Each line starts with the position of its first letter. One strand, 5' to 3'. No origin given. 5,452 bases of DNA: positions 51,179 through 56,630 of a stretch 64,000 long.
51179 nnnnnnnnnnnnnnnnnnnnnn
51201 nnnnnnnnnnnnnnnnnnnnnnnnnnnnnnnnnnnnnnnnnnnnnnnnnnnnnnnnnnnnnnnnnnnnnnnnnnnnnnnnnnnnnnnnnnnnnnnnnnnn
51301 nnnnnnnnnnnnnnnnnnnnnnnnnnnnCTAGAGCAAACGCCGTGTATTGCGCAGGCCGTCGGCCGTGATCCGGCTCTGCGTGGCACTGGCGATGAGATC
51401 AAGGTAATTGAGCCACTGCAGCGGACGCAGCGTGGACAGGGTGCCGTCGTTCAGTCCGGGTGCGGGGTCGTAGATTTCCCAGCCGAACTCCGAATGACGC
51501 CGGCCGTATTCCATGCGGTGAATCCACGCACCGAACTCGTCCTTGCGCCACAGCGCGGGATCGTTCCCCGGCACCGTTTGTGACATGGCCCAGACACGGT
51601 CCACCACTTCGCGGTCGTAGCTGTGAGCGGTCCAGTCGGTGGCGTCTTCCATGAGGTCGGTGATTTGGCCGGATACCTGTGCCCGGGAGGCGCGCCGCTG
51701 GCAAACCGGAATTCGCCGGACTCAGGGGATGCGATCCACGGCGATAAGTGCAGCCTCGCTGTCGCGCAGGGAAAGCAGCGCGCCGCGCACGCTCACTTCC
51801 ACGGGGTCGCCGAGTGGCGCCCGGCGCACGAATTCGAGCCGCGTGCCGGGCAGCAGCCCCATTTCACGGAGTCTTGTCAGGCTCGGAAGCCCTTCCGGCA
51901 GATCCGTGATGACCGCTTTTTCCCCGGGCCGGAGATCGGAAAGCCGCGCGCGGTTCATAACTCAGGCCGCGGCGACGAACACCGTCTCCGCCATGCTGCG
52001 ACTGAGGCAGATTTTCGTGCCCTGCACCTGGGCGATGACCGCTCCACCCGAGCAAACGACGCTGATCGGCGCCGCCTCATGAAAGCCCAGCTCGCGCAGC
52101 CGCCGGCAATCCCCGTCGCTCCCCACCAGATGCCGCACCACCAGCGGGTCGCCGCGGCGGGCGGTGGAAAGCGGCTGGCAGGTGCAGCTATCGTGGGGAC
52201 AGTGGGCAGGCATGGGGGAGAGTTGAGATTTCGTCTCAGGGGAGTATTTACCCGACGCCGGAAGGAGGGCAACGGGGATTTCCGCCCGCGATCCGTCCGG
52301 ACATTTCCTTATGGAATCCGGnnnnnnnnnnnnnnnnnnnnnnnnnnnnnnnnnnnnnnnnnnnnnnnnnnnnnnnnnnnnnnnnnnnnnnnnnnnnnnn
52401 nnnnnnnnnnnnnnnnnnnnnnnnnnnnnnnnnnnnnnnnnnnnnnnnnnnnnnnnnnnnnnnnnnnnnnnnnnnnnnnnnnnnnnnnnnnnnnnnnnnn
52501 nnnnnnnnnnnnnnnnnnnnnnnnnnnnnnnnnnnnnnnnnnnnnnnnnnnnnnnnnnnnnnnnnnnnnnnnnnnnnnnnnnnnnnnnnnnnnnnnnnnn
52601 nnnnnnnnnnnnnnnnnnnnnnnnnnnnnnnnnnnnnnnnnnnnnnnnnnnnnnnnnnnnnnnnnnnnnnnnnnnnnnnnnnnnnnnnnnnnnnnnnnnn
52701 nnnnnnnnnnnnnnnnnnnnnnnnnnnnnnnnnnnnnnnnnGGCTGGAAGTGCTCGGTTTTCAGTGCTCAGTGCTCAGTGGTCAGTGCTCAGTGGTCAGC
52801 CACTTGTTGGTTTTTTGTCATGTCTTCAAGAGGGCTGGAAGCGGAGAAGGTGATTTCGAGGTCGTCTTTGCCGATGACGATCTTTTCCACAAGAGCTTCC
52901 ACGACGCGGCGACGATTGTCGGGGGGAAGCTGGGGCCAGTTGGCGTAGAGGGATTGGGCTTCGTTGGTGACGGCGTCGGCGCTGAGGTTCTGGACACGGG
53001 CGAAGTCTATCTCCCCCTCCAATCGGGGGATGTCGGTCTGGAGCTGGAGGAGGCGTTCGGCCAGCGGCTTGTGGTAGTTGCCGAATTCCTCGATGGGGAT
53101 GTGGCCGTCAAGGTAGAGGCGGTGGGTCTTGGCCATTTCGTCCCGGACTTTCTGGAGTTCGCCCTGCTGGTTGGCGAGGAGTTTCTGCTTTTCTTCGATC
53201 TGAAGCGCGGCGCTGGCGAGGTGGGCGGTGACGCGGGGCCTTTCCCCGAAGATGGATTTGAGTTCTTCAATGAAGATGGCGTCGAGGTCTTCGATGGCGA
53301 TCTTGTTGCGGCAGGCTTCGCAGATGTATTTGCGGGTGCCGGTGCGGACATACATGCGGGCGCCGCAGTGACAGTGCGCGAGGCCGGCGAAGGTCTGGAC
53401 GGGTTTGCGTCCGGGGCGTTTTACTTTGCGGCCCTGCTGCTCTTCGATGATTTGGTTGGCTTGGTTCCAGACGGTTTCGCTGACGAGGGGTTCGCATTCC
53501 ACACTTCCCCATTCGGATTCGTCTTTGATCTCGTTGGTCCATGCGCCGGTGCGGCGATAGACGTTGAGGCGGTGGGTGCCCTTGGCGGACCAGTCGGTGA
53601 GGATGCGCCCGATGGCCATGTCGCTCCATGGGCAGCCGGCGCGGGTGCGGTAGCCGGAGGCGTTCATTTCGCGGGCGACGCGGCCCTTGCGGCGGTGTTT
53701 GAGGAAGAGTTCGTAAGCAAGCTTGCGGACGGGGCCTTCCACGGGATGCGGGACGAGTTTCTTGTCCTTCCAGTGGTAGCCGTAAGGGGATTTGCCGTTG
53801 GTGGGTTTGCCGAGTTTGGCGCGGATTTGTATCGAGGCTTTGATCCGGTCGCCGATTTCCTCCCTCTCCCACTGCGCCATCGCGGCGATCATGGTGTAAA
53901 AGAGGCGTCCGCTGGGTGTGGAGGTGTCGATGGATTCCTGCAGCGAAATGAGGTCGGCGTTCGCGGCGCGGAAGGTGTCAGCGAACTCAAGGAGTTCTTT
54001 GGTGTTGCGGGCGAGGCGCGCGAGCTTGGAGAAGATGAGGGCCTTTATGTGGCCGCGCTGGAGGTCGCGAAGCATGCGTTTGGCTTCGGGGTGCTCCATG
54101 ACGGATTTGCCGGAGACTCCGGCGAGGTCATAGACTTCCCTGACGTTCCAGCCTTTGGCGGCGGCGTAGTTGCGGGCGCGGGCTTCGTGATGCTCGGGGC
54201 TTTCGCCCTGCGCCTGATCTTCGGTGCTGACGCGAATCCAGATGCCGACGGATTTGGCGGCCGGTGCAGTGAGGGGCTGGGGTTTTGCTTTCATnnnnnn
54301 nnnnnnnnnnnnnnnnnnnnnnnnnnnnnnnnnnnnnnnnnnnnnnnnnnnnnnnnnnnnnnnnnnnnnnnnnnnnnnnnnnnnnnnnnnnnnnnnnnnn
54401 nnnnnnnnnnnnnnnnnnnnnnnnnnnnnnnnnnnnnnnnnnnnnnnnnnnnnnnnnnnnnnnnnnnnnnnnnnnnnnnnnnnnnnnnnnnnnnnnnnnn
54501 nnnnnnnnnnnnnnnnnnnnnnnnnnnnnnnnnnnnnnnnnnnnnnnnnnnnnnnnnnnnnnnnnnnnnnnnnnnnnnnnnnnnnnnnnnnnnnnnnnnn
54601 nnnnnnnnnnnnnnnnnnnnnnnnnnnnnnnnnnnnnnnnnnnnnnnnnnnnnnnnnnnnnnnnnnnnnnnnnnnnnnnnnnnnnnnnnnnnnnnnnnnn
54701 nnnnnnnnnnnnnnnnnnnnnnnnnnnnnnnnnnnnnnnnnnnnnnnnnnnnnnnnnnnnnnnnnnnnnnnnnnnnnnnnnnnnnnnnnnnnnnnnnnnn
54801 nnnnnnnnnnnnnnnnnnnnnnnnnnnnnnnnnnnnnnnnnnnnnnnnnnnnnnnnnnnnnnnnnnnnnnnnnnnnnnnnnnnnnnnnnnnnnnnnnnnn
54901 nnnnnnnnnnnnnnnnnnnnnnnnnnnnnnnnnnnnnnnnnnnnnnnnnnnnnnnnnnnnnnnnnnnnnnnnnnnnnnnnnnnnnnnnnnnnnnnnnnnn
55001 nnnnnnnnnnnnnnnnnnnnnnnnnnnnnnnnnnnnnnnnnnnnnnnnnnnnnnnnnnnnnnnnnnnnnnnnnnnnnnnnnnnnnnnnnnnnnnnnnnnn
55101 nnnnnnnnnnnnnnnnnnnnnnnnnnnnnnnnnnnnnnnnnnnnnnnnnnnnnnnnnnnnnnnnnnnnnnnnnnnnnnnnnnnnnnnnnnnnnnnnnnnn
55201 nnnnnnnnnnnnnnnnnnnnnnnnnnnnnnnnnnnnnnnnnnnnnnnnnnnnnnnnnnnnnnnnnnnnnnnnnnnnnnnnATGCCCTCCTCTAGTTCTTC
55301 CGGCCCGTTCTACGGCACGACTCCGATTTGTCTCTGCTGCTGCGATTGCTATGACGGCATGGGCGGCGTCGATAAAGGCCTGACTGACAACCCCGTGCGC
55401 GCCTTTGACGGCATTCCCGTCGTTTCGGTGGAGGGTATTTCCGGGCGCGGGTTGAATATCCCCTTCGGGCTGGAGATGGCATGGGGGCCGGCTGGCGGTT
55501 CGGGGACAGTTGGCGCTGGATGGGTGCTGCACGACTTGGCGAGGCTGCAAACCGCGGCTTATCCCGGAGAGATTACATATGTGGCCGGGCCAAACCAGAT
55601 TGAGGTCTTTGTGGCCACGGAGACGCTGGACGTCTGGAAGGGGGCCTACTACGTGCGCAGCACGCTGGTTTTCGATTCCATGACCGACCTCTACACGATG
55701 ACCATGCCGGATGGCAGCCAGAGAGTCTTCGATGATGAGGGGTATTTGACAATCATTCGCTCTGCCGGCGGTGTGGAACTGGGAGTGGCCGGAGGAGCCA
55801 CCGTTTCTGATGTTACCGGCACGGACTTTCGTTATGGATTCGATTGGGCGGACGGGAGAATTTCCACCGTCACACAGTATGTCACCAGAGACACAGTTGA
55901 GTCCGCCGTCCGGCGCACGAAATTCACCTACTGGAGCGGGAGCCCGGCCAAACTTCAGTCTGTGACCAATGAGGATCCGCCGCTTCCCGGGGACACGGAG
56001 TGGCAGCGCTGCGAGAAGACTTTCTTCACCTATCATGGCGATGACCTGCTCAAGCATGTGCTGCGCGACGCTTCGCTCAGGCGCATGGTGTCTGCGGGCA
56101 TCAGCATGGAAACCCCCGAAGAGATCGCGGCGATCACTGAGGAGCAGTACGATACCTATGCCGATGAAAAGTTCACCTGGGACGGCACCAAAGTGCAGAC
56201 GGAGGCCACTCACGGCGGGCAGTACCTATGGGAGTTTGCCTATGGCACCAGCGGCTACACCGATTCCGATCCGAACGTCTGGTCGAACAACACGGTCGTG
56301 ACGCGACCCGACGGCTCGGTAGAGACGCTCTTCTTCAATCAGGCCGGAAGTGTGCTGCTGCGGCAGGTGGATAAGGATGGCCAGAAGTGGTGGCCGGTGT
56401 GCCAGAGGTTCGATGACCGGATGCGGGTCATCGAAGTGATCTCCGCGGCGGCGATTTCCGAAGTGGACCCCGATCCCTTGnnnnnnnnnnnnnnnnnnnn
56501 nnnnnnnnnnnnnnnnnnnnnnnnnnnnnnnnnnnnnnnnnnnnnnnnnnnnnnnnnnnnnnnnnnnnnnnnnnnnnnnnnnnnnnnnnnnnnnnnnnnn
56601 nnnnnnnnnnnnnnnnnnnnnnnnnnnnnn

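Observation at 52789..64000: Serine-integrase island coupling an Rhs toxin-immunity pair to glycan-modifying enzymes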

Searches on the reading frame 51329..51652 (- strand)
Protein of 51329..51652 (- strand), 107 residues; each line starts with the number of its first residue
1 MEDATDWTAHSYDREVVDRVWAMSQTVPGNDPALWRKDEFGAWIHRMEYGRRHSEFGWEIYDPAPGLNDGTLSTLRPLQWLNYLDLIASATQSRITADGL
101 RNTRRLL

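Call 3: search_protein_families(library=pfam, proteins=[window:51329-51652:-], max_evalue=0.01)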
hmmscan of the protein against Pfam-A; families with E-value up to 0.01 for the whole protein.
window:51329-51652:- (107 aa): 0 families

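Call 79: find_encoding_contigs(protein=window:51329-51652:-, flank=10000, max_places=6)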
Protein window:51329-51652:- (107 aa): 4 contigs read that carry it; 4 places shown.
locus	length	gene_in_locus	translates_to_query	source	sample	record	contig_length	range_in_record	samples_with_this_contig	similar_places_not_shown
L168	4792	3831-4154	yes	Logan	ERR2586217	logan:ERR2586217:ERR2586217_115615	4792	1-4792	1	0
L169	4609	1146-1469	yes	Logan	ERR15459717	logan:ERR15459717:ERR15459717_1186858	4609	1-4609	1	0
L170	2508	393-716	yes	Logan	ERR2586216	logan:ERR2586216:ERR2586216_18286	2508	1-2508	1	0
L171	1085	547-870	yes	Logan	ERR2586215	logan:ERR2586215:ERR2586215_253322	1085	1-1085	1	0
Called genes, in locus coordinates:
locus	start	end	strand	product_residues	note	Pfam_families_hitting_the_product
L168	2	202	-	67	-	?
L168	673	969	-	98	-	-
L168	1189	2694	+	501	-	PF00239:Resolvase, PF07508:Recombinase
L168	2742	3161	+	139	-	PF13673:Acetyltransf_10, PF00583:Acetyltransf_1, PF12568:PanZ (weak), PF13508:Acetyltransf_7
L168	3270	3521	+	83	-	PF04023:FeoA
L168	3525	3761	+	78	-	PF04023:FeoA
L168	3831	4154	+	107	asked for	-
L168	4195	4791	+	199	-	?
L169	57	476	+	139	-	PF13673:Acetyltransf_10, PF00583:Acetyltransf_1, PF12568:PanZ (weak), PF13508:Acetyltransf_7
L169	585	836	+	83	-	PF04023:FeoA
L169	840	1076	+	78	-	PF04023:FeoA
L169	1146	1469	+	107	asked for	-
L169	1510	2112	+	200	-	-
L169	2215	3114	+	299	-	PF00892:EamA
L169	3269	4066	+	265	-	PF01061:ABC2_membrane, PF12698:ABC2_membrane_3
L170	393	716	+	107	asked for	-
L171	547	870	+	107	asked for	-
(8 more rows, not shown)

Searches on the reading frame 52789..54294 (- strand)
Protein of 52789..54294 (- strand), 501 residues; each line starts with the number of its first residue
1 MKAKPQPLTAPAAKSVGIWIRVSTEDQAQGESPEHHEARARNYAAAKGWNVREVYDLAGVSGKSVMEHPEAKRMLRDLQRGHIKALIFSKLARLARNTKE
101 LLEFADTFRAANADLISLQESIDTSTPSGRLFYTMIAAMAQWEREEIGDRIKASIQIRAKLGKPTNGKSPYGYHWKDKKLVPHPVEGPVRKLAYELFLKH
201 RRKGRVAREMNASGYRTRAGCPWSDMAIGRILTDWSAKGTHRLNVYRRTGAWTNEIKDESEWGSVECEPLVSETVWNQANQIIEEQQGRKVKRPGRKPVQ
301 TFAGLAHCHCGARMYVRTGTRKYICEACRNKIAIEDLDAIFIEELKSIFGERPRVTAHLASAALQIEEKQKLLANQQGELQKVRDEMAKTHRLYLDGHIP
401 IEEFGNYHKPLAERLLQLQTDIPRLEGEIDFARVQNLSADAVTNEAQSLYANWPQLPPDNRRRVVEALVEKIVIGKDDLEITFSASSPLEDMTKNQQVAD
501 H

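Call 18: search_protein_families(library=ncbifam, proteins=[window:52789-54294:-], max_evalue=0.01)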
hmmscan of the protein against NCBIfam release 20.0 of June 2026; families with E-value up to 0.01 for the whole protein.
window:52789-54294:- (501 aa): 7 families
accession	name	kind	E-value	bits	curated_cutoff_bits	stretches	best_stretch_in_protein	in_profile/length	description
NF047343.1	SCCmet_CcrB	equivalog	1.4e-37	129.6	900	1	13-320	6-315/542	cassette chromosome recombinase CcrB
NF041201.1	recomb_XisF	equivalog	4.9e-28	98.3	375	1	21-475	6-463/465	fdxN element excision recombinase XisF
NF047347.1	SCCmet_CcrC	equivalog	8.2e-25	87.3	900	1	14-318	3-317/558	cassette chromosome recombinase CcrC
NF047344.1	SCCmet_CcrA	equivalog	6.4e-12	45.3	700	1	68-210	51-194/442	cassette chromosome recombinase CcrA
NF033518.0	transpos_IS607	equivalog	3.1e-05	23.6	110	1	13-105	53-141/187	IS607 family transposase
NF009949.0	PRK13413.1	equivalog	0.00017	21.4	272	1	19-162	5-142/203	master DNA invertase Mpi family serine-type recombinase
NF049883.1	resolv_YneB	equivalog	0.002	17.6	175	1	18-119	4-102/211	YneB family resolvase-like protein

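Call 78: list_cluster_members(proteins=[window:52789-54294:-, window:55281-61076:+, window:61127-61699:+, P0002, window:52322-52741:-, window:51329-51652:-, window:49684-50583:-])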
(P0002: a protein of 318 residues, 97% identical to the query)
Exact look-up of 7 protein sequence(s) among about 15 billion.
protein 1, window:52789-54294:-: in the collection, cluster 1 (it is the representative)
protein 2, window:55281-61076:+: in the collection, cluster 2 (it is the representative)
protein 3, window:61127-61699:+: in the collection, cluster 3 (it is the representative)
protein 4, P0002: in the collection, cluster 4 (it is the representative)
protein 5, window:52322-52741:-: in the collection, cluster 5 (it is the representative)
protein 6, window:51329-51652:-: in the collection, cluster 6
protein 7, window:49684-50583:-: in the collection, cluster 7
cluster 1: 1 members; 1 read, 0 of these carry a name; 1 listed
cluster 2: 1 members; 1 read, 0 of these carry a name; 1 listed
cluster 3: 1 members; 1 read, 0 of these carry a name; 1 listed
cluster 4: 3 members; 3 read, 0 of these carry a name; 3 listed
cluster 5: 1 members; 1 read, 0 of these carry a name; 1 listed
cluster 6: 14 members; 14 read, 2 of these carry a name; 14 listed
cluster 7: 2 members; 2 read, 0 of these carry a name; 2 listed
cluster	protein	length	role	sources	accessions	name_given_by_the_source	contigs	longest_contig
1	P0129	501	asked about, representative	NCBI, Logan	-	-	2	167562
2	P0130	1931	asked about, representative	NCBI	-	-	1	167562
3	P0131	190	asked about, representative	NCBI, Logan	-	-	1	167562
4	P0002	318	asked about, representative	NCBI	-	-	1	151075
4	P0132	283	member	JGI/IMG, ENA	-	-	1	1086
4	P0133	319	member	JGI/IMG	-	-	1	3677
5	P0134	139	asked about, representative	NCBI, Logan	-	-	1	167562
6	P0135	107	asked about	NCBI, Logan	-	-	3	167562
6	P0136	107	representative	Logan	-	-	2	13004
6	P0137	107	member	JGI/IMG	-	hypothetical protein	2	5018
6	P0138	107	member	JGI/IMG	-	hypothetical protein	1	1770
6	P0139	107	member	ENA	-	-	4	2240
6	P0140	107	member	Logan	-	-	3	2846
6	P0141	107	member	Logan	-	-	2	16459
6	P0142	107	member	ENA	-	-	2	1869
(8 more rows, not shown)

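Call 82: search_protein_families(library=phrogs, proteins=[window:52789-54294:-], max_evalue=0.01)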
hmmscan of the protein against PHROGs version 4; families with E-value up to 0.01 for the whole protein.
window:52789-54294:- (501 aa): 3 families
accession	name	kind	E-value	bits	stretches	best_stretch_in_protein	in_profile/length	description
phrog_95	-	integration and excision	1.1e-108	365.5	1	5-480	79-561/651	integrase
phrog_125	-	DNA, RNA and nucleotide metabolism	3.1e-33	116.4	1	18-286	24-251/254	DNA invertase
phrog_908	-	unknown function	0.00074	19.6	1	294-348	202-252/361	-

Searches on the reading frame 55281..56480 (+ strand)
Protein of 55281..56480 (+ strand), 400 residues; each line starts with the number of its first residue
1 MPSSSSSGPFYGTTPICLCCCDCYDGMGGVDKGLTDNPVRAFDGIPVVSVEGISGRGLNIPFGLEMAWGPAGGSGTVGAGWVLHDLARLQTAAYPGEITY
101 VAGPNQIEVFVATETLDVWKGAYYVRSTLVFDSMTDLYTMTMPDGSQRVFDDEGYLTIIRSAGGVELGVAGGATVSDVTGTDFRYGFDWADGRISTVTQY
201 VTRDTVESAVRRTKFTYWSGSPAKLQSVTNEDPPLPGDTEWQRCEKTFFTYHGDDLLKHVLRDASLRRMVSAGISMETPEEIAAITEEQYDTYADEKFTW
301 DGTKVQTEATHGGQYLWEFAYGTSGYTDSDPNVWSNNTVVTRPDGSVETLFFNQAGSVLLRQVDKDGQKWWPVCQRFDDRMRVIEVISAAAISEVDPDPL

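Call 65: search_protein_families(library=pfam, proteins=[window:55281-56480:+], max_evalue=1)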
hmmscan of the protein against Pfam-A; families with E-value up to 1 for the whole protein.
window:55281-56480:+ (400 aa): 1 family
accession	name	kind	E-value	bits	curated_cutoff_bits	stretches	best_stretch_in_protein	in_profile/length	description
PF15482.11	CCER1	-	0.046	14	27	1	10-26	107-123/215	Coiled-coil domain-containing glutamate-rich protein family 1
